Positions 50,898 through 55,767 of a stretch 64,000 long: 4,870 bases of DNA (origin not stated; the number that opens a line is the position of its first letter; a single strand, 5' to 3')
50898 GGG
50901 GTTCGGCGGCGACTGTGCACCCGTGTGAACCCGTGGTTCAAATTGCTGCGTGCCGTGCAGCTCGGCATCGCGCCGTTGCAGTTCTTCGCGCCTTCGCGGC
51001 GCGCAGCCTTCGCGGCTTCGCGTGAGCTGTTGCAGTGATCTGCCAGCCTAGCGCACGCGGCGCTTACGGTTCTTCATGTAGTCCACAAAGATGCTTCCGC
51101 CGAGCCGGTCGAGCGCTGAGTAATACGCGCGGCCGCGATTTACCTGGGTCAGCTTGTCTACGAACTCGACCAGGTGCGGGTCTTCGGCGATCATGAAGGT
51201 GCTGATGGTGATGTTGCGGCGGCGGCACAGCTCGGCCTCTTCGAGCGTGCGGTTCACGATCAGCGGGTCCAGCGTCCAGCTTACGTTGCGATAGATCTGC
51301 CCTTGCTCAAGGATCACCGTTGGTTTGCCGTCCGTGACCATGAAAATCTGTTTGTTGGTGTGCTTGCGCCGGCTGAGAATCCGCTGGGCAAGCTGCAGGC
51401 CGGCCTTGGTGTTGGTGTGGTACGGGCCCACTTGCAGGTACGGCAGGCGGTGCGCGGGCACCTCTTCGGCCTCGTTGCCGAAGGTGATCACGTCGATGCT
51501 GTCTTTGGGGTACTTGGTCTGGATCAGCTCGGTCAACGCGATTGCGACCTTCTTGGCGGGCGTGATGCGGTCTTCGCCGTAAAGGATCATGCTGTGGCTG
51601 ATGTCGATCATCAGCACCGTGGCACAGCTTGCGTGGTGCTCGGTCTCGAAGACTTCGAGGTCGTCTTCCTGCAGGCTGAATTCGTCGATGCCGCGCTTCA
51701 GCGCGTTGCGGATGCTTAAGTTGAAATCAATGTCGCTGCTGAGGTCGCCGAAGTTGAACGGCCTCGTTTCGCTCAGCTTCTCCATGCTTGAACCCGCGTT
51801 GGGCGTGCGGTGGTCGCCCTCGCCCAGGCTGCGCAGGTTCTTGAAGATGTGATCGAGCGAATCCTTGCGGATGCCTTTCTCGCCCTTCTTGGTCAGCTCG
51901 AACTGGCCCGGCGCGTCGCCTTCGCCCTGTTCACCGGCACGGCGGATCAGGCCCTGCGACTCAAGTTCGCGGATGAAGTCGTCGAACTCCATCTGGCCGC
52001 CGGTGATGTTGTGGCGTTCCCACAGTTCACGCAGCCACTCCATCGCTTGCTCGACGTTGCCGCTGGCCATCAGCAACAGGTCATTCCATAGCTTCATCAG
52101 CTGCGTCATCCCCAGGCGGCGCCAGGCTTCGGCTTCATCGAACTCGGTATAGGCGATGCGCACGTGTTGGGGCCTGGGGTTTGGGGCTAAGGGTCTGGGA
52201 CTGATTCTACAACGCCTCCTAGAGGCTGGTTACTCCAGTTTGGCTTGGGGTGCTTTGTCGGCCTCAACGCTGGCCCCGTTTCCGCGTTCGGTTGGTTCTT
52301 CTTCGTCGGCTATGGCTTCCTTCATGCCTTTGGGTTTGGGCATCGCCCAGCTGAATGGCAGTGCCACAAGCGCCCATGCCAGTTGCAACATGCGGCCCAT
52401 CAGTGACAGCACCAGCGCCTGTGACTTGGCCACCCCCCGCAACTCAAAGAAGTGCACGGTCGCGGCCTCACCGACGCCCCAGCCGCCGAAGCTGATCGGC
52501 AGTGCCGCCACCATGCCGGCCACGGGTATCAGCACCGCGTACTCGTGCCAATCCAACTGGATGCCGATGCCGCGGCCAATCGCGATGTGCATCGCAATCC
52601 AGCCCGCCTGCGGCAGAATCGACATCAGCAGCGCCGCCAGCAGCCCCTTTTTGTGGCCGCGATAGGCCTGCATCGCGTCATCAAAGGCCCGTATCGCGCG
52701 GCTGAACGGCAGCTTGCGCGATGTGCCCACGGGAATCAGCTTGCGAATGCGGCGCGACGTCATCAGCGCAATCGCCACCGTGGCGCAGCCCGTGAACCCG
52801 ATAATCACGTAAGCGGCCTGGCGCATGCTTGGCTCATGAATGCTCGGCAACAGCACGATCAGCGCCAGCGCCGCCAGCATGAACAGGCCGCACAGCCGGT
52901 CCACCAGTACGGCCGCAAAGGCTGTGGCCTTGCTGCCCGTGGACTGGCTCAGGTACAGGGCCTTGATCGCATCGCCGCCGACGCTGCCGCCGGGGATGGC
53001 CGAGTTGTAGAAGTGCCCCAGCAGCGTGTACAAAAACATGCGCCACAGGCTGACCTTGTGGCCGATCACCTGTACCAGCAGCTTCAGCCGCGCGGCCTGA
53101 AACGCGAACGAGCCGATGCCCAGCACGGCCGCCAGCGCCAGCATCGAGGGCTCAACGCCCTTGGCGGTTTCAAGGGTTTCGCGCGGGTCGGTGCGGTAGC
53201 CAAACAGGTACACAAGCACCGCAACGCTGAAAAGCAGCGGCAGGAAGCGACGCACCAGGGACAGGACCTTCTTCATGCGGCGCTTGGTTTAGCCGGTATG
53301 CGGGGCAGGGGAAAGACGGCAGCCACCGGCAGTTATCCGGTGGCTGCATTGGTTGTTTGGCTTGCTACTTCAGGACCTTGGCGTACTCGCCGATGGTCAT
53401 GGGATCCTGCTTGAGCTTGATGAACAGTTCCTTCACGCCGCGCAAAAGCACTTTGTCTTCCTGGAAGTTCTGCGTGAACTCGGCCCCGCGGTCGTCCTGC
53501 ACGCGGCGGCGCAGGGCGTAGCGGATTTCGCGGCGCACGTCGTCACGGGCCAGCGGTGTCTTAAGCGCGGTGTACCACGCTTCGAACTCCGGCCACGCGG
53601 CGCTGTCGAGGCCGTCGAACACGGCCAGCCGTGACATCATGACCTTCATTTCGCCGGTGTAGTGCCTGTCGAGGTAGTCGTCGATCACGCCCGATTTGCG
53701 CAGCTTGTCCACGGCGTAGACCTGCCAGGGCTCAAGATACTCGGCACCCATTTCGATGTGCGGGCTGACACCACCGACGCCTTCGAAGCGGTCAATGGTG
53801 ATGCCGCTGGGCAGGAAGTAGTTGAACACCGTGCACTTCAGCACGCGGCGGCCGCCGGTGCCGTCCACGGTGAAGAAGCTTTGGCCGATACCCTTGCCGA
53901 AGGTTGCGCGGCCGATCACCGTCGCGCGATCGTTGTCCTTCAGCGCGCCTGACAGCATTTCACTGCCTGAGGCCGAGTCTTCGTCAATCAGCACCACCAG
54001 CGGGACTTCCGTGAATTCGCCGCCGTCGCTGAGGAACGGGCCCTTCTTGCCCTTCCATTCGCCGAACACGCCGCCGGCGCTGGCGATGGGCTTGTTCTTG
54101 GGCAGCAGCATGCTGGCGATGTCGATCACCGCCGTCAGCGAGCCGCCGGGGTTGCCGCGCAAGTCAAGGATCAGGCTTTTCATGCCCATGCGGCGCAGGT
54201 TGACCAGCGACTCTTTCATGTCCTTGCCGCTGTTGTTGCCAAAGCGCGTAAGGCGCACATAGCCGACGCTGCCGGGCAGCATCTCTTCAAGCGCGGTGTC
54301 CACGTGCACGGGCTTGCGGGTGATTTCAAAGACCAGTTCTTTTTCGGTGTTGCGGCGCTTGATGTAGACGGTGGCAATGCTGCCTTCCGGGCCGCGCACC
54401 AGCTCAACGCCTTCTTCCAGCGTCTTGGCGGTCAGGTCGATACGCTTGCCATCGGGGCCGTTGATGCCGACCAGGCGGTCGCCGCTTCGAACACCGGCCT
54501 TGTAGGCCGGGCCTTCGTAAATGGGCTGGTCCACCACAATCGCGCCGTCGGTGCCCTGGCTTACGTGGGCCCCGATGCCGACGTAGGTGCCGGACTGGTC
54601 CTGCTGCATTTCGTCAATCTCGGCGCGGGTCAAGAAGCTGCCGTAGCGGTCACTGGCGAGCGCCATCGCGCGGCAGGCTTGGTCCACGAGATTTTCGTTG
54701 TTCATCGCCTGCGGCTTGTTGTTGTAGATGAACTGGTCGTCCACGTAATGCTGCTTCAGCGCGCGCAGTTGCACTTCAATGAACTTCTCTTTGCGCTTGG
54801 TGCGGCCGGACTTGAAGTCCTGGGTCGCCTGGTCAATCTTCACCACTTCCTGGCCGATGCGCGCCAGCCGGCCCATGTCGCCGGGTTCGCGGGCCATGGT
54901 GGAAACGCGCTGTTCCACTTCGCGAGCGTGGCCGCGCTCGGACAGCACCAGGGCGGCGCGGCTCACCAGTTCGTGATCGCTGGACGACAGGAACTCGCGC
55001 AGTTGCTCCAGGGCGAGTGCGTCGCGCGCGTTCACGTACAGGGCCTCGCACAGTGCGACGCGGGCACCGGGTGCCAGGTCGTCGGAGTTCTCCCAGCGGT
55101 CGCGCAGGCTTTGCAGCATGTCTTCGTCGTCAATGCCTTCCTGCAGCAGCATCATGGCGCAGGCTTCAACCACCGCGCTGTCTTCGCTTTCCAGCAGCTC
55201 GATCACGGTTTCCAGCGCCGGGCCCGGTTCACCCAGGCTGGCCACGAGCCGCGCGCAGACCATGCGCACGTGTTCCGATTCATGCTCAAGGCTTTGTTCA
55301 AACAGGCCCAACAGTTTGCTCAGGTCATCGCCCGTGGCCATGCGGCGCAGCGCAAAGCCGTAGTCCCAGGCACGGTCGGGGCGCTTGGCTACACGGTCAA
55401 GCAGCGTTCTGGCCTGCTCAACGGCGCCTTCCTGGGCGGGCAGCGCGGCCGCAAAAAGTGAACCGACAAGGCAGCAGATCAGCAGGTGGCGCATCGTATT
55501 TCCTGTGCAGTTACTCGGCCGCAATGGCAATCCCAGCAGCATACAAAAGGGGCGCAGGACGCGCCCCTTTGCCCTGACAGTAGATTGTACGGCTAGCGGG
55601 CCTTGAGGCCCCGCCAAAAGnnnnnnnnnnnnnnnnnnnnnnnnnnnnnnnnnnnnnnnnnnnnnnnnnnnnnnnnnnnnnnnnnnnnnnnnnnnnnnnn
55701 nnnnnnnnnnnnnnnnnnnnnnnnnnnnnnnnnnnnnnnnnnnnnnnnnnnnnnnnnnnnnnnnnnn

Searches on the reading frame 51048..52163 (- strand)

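Call 34: search_protein_families(library=pfam, proteins=[window:51048-52163:-], max_evalue=0.001)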
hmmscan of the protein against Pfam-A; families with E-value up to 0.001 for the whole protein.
window:51048-52163:- (371 aa): 2 families
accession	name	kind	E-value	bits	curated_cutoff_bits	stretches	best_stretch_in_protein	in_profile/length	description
PF13519.12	VWA_2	-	3e-10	41.1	27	1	182-280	1-107/107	von Willebrand factor type A domain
PF00092.34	VWA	-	0.00022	21.9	23.8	0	183-327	3-140/174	von Willebrand factor type A domain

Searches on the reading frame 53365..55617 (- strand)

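Call 34: search_protein_families(library=pfam, proteins=[window:53365-55617:-], max_evalue=0.001)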
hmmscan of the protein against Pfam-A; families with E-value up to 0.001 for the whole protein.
window:53365-55617:- (750 aa): 5 families
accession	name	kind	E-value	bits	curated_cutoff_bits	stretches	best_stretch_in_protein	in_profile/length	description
PF03572.23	Peptidase_S41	-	8e-40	136.6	24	1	451-622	2-164/165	Peptidase family S41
PF13646.12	HEAT_2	-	4.2e-10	40.2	27.7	1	106-180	5-76/88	HEAT repeats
PF17820.7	PDZ_6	-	4.2e-06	26.8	27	1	363-421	3-54/54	PDZ domain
PF00595.29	PDZ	-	8.1e-05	23.4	23.2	1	347-412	11-74/81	PDZ domain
PF13180.12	PDZ_2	-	0.0002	22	27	1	347-428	2-76/80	PDZ domain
